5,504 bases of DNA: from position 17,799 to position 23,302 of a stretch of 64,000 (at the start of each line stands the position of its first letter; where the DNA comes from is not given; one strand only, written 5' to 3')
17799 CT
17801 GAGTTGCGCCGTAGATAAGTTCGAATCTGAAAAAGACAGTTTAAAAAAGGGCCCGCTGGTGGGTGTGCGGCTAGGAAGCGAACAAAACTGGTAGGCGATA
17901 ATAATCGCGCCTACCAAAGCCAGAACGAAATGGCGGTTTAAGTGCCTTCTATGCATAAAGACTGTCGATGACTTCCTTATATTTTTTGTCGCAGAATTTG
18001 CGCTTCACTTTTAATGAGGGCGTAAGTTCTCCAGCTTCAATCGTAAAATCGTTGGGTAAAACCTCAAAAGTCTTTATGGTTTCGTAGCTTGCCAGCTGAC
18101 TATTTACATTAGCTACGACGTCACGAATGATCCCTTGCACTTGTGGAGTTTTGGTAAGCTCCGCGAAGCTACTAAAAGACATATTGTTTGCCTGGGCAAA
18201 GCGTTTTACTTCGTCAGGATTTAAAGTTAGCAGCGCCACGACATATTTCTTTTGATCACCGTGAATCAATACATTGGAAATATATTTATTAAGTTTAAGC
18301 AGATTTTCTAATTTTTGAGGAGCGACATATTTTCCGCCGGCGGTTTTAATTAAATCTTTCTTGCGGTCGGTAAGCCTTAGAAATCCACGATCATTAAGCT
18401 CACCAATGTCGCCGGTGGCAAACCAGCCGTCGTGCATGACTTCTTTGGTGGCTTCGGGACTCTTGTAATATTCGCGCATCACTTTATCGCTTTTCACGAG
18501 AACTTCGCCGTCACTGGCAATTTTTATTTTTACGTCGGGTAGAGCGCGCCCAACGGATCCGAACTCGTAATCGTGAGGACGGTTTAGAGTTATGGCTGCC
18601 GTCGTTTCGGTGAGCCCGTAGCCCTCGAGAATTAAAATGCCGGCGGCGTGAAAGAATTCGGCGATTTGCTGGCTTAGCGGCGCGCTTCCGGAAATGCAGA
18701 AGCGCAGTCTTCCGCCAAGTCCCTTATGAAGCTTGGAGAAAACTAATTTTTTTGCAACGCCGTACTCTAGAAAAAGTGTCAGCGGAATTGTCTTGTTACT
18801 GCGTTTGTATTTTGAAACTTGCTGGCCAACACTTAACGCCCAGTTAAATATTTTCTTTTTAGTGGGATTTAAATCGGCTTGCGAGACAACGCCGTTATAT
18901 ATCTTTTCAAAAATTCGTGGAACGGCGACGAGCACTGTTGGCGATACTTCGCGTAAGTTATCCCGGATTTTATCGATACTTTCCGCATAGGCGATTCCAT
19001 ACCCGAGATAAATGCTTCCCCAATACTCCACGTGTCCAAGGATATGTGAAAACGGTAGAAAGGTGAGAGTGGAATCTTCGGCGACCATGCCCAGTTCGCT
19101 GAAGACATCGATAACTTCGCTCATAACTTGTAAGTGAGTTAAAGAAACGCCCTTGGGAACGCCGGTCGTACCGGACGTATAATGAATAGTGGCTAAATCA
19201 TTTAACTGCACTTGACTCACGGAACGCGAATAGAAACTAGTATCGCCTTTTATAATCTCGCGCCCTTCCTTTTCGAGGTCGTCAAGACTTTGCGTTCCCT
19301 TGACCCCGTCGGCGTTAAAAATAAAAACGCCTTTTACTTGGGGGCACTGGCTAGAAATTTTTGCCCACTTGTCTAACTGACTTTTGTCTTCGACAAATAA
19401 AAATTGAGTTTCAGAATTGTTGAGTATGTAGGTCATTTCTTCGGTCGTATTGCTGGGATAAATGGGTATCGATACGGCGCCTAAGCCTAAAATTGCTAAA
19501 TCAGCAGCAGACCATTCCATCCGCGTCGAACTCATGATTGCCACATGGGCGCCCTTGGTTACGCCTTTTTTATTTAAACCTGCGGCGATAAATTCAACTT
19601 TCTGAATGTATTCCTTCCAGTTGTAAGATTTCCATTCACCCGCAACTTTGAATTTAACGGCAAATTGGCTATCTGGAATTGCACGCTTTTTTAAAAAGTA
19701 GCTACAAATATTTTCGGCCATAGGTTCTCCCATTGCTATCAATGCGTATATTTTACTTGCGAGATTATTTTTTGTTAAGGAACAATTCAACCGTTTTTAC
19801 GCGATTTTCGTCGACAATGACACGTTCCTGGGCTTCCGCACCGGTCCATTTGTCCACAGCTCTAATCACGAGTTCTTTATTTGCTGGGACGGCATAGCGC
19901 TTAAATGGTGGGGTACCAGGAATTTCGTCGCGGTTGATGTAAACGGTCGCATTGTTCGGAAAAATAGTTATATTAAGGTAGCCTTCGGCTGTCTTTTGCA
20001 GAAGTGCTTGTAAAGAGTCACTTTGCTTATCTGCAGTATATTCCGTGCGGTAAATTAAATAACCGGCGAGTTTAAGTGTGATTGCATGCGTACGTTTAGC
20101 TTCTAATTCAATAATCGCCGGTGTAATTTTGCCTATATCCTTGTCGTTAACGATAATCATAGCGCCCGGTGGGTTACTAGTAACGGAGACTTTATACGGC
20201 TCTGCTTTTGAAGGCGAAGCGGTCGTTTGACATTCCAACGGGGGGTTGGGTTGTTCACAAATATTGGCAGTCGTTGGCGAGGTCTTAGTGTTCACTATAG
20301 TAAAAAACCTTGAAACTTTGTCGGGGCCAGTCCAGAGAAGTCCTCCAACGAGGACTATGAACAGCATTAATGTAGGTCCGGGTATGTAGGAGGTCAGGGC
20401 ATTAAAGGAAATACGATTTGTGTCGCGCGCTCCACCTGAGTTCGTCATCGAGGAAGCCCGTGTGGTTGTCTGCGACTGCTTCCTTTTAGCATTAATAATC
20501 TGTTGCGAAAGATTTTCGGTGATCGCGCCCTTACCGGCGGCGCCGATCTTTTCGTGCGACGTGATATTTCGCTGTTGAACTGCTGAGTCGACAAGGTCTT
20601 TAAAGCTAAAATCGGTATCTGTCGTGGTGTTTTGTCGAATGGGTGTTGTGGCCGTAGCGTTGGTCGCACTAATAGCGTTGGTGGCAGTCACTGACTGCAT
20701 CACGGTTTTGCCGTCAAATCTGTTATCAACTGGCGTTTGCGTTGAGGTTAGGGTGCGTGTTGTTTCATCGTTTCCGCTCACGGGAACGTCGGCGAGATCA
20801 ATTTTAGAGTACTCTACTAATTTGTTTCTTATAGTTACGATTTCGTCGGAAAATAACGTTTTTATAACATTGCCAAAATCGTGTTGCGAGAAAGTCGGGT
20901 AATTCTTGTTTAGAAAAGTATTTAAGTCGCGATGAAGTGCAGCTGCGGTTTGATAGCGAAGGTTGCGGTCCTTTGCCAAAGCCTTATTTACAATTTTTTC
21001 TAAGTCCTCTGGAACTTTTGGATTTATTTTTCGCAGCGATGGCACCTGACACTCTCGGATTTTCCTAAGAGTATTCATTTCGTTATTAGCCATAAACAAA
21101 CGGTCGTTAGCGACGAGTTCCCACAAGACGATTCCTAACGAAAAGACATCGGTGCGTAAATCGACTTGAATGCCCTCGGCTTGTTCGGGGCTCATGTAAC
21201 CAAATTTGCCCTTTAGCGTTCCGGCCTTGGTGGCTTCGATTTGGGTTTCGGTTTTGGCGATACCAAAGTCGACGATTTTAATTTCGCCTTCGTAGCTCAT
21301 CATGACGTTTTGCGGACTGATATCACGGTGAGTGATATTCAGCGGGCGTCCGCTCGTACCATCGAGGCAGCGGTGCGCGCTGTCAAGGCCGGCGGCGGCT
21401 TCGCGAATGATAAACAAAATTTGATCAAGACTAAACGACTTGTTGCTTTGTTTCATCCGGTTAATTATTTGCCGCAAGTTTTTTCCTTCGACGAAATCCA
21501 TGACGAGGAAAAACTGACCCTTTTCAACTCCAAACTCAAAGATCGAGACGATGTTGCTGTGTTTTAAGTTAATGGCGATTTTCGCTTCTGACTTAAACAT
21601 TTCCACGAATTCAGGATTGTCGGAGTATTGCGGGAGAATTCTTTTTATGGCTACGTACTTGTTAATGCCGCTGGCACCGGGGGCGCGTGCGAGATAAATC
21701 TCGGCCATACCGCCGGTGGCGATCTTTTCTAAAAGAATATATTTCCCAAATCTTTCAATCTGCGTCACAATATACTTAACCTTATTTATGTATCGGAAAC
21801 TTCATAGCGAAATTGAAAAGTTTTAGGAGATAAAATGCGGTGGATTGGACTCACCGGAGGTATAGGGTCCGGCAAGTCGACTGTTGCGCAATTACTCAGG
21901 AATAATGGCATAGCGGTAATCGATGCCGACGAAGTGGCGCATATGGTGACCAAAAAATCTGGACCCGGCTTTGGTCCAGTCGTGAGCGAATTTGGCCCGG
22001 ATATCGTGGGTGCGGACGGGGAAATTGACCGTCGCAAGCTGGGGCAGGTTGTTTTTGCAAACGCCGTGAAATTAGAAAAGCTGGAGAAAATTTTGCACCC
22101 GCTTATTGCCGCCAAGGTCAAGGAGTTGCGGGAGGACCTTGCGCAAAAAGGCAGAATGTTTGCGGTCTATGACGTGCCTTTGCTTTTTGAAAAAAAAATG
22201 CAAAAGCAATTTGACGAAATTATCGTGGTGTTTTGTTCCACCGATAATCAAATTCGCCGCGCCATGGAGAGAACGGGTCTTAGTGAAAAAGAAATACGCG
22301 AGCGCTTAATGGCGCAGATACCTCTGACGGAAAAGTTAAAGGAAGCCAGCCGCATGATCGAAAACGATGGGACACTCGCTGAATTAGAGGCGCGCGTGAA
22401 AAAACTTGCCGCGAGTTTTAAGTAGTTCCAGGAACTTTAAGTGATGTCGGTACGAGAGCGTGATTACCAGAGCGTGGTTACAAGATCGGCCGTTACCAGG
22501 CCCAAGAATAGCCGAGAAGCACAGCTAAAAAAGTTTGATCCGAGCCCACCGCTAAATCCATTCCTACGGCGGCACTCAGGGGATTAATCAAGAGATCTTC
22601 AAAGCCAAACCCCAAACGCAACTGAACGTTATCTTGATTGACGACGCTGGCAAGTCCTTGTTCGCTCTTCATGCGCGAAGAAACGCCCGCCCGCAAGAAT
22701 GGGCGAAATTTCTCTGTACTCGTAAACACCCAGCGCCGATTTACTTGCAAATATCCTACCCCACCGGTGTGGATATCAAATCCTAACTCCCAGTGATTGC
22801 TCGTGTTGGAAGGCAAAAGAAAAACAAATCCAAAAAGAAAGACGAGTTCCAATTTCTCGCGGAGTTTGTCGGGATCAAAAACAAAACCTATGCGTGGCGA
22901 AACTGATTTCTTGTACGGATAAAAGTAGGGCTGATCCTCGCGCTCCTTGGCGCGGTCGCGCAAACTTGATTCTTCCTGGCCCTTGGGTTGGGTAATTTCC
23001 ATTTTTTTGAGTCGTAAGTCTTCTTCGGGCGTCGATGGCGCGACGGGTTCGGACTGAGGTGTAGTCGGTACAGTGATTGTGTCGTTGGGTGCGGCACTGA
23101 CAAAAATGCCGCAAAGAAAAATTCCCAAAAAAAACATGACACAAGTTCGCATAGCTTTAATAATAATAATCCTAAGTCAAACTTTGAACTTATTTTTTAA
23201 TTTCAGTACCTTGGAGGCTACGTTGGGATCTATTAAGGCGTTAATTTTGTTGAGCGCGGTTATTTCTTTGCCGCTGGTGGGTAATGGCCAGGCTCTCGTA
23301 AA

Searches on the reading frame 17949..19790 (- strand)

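Call 62: search_protein_families(library=pfam, proteins=[window:17949-19790:-], max_evalue=0.001)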
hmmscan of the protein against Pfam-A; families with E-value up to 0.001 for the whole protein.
window:17949-19790:- (613 aa): 2 families
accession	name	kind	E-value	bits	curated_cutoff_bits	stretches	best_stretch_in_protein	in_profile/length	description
PF00501.34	AMP-binding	-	4.5e-73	246.7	29.9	1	45-442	14-384/384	AMP-binding enzyme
PF23562.2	AMP-binding_C_3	-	8.9e-09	36.2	20.8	1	479-613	2-121/124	AMP-binding enzyme C-terminal domain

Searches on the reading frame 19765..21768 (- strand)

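Call 62: search_protein_families(library=pfam, proteins=[window:19765-21768:-], max_evalue=0.001)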
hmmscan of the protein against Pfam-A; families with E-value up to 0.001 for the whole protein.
window:19765-21768:- (667 aa): 3 families
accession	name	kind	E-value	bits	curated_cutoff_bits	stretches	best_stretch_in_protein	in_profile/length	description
PF00069.31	Pkinase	-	1.2e-38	133.5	31.7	1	12-280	3-260/263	Protein kinase domain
PF07714.23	PK_Tyr_Ser-Thr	-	6.5e-30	104.7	23.1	1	12-274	3-251/258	Protein tyrosine and serine/threonine kinase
PF08308.17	PEGA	-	8.9e-10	38.8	20.8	1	525-581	2-57/71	PEGA domain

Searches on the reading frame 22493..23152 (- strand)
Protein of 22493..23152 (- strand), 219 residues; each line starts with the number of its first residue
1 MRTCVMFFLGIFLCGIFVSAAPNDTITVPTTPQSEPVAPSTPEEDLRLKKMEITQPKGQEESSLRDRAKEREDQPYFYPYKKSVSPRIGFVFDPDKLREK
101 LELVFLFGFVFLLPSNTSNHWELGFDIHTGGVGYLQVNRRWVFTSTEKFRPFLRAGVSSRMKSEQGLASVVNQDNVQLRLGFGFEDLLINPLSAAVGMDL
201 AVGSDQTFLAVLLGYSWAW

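Call 3: search_protein_families(library=pfam, proteins=[window:22493-23152:-], max_evalue=1)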
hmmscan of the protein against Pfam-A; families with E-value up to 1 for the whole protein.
window:22493-23152:- (219 aa): 0 families

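Call 4: search_protein_families(library=ncbifam, proteins=[window:22493-23152:-], max_evalue=1)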
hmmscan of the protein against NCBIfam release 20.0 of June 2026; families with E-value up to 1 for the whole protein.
window:22493-23152:- (219 aa): 2 families
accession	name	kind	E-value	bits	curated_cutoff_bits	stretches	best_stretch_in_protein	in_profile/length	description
NF041553.1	CBO2463_dom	subfamily_domain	0.089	12.5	50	1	129-146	25-42/60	CBO2463/CBO2479 domain-containing protein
NF002735.0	PRK02655.1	equivalog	0.35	10.9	73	0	4-22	11-28/38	photosystem II reaction center protein I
